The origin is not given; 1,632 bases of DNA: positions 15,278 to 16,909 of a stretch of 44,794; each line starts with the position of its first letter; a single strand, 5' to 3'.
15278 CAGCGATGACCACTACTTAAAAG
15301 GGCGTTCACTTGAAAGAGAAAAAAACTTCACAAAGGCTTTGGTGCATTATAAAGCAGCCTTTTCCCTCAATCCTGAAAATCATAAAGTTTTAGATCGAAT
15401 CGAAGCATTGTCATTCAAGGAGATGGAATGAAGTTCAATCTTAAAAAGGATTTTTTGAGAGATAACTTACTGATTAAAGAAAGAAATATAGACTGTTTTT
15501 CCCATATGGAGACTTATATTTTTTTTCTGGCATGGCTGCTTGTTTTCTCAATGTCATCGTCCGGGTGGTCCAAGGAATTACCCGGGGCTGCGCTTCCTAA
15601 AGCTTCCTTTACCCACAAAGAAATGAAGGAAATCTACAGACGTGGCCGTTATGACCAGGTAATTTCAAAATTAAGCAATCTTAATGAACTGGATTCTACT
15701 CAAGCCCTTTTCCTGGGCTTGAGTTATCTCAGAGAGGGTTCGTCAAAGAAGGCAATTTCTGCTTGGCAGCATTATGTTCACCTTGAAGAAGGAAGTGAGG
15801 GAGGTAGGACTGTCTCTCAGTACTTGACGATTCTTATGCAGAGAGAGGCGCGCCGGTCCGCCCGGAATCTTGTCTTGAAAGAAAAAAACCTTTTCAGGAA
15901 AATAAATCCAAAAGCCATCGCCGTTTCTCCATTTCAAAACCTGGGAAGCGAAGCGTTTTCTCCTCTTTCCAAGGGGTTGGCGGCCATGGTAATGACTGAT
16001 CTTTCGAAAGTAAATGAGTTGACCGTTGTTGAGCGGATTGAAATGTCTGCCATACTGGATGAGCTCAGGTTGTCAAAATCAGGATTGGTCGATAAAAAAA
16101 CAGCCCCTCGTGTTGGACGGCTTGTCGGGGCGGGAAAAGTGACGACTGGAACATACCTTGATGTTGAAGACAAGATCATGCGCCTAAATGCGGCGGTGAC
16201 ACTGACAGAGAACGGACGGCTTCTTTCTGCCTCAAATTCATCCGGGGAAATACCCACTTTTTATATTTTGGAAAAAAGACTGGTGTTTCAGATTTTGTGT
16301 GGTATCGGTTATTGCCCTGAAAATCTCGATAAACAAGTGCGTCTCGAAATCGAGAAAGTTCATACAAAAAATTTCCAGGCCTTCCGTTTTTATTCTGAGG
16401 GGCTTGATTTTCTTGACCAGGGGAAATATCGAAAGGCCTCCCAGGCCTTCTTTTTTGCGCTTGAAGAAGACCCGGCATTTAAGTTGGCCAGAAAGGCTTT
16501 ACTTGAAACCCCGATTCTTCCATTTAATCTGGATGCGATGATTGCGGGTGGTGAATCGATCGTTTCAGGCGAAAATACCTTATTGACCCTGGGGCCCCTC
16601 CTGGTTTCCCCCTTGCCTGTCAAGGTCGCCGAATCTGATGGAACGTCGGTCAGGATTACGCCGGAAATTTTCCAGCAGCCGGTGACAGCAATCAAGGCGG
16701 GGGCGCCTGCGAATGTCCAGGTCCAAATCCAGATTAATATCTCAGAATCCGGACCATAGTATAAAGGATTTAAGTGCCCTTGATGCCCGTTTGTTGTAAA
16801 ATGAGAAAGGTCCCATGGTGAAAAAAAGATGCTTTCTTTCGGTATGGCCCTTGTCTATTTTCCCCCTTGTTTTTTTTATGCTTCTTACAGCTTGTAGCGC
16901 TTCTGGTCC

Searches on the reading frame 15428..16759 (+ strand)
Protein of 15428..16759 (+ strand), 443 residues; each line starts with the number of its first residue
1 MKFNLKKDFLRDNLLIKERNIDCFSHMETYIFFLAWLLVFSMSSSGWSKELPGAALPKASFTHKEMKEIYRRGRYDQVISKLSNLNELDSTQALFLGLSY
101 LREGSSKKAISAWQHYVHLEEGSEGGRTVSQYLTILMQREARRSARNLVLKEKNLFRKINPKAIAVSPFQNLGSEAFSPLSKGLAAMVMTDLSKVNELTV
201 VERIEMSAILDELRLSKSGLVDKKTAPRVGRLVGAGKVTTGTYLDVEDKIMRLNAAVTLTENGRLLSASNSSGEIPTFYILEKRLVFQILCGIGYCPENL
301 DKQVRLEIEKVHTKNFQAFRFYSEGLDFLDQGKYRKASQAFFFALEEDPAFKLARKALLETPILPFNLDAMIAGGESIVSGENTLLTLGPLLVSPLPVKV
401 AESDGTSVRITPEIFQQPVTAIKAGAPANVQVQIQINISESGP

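Call 9: search_protein_families(library=pfam, proteins=[window:15428-16759:+], max_evalue=0.001)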
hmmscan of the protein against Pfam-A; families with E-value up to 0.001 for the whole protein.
window:15428-16759:+ (443 aa): 1 family
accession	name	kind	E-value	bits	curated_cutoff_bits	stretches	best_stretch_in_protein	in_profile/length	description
PF03783.19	CsgG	-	1.3e-07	31.6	20.8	1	164-242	12-97/210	Curli production assembly/transport component CsgG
